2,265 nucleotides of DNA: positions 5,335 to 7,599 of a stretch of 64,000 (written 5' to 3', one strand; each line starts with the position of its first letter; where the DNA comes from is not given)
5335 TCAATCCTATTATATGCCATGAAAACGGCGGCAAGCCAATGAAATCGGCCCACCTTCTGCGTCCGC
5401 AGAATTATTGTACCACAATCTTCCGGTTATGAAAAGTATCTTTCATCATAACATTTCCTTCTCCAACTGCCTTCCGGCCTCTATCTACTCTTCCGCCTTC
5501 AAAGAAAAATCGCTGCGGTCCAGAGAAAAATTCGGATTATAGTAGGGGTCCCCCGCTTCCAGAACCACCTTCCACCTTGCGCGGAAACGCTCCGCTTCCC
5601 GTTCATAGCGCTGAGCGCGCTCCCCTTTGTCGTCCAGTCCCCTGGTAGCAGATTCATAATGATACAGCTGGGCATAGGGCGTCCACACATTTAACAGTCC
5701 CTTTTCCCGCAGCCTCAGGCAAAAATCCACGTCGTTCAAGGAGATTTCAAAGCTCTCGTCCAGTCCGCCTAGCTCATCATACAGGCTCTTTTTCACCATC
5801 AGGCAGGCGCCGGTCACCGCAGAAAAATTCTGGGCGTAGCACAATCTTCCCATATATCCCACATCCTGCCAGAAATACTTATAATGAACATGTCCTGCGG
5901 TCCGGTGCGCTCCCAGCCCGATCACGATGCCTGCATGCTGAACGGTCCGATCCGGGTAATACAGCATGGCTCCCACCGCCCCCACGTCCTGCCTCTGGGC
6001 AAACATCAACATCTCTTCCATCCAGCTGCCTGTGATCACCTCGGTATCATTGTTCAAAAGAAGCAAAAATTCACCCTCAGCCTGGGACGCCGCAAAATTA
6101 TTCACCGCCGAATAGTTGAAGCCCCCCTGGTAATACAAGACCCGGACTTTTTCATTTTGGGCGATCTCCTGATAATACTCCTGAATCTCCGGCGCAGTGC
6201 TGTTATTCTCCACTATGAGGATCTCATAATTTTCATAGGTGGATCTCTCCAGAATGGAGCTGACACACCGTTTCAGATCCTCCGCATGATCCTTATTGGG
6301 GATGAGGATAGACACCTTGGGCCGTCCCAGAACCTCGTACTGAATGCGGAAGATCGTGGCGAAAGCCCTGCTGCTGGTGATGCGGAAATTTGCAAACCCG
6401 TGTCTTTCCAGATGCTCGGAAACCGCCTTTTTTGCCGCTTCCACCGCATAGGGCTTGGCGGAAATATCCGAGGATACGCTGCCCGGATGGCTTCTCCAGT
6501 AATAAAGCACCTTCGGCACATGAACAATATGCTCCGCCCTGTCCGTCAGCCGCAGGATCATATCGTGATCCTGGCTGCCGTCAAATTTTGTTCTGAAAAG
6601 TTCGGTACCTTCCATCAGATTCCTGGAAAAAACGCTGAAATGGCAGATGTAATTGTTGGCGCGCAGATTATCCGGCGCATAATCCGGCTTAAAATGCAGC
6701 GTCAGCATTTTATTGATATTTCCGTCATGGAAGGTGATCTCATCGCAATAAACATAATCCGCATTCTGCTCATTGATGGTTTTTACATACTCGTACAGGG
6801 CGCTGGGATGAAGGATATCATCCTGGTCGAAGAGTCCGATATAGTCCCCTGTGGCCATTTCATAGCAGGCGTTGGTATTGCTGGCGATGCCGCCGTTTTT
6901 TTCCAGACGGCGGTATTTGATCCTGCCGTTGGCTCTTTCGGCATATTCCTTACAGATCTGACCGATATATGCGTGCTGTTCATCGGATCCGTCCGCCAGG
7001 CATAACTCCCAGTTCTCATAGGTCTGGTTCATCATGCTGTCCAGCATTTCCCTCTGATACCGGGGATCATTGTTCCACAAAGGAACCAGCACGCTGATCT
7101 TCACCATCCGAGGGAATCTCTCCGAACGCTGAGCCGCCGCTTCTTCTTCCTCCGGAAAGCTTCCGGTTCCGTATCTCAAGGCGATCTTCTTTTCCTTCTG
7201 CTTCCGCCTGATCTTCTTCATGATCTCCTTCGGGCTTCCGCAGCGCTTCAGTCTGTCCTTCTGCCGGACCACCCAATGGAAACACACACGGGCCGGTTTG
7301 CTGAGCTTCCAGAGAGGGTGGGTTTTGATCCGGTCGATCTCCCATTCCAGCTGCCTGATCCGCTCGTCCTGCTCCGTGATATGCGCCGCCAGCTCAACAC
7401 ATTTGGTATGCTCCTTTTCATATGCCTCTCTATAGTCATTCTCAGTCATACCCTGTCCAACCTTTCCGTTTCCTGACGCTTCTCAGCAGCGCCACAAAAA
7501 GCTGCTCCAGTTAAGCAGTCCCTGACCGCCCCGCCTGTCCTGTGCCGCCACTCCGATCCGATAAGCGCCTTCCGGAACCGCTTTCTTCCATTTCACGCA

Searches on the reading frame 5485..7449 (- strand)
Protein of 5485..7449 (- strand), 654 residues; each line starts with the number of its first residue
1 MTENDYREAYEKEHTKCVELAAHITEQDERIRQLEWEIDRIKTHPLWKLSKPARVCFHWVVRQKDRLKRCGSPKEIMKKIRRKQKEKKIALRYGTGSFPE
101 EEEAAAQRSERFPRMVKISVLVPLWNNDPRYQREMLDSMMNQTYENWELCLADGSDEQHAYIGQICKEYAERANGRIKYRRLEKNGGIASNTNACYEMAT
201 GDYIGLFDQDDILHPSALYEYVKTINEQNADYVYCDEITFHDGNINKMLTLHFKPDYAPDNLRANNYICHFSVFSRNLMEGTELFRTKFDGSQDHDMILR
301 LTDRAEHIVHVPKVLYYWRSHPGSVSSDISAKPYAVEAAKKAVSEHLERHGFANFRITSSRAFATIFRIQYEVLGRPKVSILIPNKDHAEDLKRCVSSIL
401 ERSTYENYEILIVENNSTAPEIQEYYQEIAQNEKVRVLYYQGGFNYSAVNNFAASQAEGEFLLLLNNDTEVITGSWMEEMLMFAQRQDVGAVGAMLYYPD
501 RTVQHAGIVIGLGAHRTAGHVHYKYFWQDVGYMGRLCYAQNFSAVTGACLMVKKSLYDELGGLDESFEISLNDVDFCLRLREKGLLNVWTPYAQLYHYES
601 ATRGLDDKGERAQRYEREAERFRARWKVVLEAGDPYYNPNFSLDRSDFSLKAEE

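Call 12: search_protein_families(library=ncbifam, proteins=[window:5485-7449:-], max_evalue=1e-8)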
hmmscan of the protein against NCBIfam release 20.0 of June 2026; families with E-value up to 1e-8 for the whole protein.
window:5485-7449:- (654 aa): 17 families
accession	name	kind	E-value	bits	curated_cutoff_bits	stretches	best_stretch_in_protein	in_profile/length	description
NF038299.1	EPS_HpsN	equivalog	2.8e-25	89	425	1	377-616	1-239/317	hormogonium polysaccharide biosynthesis glycosyltransferase HpsN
NF053739.1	GlytfEpsEBac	equivalog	1.1e-24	86.8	450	1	117-277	2-158/265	glycosyltransferase EpsE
TIGR03965.1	mycofact_glyco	equivalog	1.5e-23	83.4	280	1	376-598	73-281/467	mycofactocin biosynthesis glycosyltransferase MftF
NF047683.1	TeichurnBiosyTuaG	equivalog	2.1e-23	83.3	400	1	117-247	7-135/252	teichuronic acid biosynthesis protein TuaG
NF007453.0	PRK10018.1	equivalog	1.5e-21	77.3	382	1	117-302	7-190/280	colanic acid biosynthesis glycosyltransferase WcaA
TIGR04017.1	WcaA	equivalog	4.5e-21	75.7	495.75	1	118-302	7-189/279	colanic acid biosynthesis glycosyltransferase WcaA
NF007482.0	PRK10073.1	equivalog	1.1e-20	73.9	423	1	116-236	6-121/334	glycosyltransferase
NF050050.1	ProtGlycPglI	equivalog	4.8e-20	72.1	500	1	115-292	1-177/306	GalNAc(5)-diNAcBac-PP-undecaprenol beta-1,3-glucosyltransferase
TIGR03937.1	PgaC_IcaA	equivalog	9.3e-18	64.4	422.3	1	104-228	33-153/407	poly-beta-1,6-N-acetyl-D-glucosamine synthase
NF041875.1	EPS_EpsD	equivalog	1.3e-15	57.6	370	1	379-602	1-211/325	exopolysaccharide biosynthesis glycosyltransferase EpsD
NF041394.1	GtaseAglG_Halo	equivalog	3.1e-15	56.3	440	1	117-230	2-112/304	glucosyl-dolichyl phosphate glucuronosyltransferase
TIGR03111.1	glyc2_xrt_Gpos1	hypoth_equivalog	9.3e-13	47.7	363.95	0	110-228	43-159/439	TIGR03111 family XrtG-associated glycosyltransferase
TIGR04440.1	glyco_TIGR04440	domain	1.4e-12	47.8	70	0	118-256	2-136/215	TIGR00180 family glycosyltransferase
NF038302.1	EPS_HpsE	equivalog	1.8e-11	43.6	300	0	380-494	4-122/307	hormogonium polysaccharide biosynthesis glycosyltransferase HpsE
TIGR04283.1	glyco_like_mftF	equivalog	3.1e-11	43.3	182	0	379-587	1-176/221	TIGR04283 family arsenosugar biosynthesis glycosyltransferase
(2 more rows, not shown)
